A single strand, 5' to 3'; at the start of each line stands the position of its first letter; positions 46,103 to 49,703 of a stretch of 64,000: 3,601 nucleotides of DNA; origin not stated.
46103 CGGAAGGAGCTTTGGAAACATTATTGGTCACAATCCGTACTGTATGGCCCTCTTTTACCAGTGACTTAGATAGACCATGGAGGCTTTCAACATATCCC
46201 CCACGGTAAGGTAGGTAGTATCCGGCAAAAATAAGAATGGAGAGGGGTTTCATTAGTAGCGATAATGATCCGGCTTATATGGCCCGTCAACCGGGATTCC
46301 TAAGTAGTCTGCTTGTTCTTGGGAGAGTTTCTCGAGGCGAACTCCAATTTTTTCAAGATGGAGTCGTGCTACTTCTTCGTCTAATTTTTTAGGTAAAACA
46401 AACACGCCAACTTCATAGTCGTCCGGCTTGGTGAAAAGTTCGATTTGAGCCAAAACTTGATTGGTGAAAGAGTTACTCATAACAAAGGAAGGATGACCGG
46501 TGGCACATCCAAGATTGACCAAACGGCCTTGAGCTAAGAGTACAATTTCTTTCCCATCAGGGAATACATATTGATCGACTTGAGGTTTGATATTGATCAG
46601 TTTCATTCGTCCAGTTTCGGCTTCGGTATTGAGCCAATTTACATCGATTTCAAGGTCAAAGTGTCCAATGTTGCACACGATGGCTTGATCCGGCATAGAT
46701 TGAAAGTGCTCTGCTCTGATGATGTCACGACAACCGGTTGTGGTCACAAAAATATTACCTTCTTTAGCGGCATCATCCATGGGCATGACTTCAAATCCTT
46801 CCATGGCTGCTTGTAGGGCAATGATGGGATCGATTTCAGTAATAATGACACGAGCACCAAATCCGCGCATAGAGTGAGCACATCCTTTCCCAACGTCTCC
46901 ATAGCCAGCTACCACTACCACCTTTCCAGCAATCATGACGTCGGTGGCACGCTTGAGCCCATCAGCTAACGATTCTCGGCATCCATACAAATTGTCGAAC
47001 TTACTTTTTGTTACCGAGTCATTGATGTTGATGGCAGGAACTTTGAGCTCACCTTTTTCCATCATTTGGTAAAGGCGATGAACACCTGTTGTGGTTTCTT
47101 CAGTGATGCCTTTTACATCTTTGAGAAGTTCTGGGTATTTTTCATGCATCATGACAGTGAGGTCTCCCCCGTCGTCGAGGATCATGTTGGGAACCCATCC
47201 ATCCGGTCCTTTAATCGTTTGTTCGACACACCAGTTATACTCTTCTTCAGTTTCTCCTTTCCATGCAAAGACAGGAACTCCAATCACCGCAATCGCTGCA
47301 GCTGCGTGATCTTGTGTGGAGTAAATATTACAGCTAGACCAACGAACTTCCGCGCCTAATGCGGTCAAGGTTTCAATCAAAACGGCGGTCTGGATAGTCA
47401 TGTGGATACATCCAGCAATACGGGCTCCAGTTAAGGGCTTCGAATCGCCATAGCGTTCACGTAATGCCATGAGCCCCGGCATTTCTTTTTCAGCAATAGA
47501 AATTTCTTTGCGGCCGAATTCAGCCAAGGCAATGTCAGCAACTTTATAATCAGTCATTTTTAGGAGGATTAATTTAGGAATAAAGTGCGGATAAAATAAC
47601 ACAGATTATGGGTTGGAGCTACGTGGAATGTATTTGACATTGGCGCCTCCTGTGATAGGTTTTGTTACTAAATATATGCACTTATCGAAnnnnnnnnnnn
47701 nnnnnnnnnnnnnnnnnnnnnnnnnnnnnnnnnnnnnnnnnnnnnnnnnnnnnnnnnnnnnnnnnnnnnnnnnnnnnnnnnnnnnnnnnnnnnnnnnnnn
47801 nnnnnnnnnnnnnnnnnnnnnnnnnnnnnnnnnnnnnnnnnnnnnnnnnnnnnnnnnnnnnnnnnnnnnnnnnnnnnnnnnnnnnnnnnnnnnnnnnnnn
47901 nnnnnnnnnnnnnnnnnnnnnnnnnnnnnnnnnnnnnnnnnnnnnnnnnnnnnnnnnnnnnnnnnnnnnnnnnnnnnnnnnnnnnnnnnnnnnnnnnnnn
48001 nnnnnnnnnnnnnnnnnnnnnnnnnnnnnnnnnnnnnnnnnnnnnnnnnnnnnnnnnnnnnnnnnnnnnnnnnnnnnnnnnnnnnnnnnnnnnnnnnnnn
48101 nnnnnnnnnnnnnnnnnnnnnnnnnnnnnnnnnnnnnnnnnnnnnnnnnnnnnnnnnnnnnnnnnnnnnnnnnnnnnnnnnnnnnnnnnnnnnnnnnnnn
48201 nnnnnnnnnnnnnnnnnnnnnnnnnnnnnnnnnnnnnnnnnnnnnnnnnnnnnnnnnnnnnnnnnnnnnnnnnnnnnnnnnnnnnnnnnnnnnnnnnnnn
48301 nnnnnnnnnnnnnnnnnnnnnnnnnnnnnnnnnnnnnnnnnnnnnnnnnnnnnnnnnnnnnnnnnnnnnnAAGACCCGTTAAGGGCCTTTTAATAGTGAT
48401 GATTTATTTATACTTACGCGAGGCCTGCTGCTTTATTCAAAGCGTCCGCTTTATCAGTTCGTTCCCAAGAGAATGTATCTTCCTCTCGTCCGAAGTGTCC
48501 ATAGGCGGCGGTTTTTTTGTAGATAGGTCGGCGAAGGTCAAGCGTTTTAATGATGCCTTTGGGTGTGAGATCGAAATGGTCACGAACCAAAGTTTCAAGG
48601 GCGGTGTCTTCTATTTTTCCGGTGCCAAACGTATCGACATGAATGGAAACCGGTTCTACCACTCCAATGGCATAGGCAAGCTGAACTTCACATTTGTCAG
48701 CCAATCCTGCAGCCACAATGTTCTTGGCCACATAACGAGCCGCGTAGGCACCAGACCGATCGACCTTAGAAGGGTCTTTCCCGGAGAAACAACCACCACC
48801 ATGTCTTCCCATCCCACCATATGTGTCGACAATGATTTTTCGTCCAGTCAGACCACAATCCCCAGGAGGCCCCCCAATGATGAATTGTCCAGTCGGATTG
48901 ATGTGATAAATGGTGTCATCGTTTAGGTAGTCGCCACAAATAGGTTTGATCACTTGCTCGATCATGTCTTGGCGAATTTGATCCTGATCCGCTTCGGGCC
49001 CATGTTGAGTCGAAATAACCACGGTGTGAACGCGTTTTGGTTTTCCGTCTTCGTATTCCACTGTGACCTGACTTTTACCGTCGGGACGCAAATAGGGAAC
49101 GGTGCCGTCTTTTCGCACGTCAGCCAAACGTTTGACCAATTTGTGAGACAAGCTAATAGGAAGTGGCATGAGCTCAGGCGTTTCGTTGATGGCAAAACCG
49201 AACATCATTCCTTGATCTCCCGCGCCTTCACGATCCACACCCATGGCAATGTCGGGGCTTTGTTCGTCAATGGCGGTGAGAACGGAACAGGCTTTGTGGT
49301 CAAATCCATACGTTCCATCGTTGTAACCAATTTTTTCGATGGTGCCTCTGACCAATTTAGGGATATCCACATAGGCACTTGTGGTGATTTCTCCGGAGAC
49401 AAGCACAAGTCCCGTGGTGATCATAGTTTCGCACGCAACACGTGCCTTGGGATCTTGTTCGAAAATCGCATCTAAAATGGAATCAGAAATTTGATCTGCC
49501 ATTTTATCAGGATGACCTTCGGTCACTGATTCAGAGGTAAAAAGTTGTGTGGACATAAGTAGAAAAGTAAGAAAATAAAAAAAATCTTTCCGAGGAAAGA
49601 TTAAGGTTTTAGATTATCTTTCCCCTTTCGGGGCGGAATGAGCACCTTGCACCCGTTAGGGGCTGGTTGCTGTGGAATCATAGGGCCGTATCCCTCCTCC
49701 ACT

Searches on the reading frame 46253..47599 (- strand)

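Call 94: search_protein_families(library=pfam, proteins=[window:46253-47599:-], max_evalue=0.00001)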
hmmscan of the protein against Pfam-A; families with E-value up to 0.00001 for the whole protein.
window:46253-47599:- (448 aa): 4 families
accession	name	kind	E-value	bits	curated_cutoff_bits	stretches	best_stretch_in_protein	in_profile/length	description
PF05221.23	AdoHcyase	-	9.4e-142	471.9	25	2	17-153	1-138/299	S-adenosyl-L-homocysteine hydrolase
PF00670.27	AdoHcyase_NAD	-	1.3e-82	276.2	27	1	203-368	1-162/162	S-adenosyl-L-homocysteine hydrolase, NAD binding domain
PF02826.25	2-Hacid_dh_C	-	5e-09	36.2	25.1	1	221-313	32-128/178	D-isomer specific 2-hydroxyacid dehydrogenase, NAD binding domain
PF07991.19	KARI_N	-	4.4e-06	26.8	20.6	1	223-285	2-65/165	Acetohydroxy acid isomeroreductase, NADPH-binding domain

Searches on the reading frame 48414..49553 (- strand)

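Call 94: search_protein_families(library=pfam, proteins=[window:48414-49553:-], max_evalue=0.00001)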
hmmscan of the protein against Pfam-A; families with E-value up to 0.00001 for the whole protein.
window:48414-49553:- (379 aa): 3 families
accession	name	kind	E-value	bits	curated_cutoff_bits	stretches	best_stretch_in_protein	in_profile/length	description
PF02773.21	S-AdoMet_synt_C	-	3.6e-70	234.7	25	1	226-365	1-138/138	S-adenosylmethionine synthetase, C-terminal domain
PF02772.21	S-AdoMet_synt_M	-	6.9e-51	171.9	29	1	109-224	2-120/120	S-adenosylmethionine synthetase, central domain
PF00438.25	S-AdoMet_synt_N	-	3.3e-44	149.9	33.1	1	3-100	2-99/99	S-adenosylmethionine synthetase, N-terminal domain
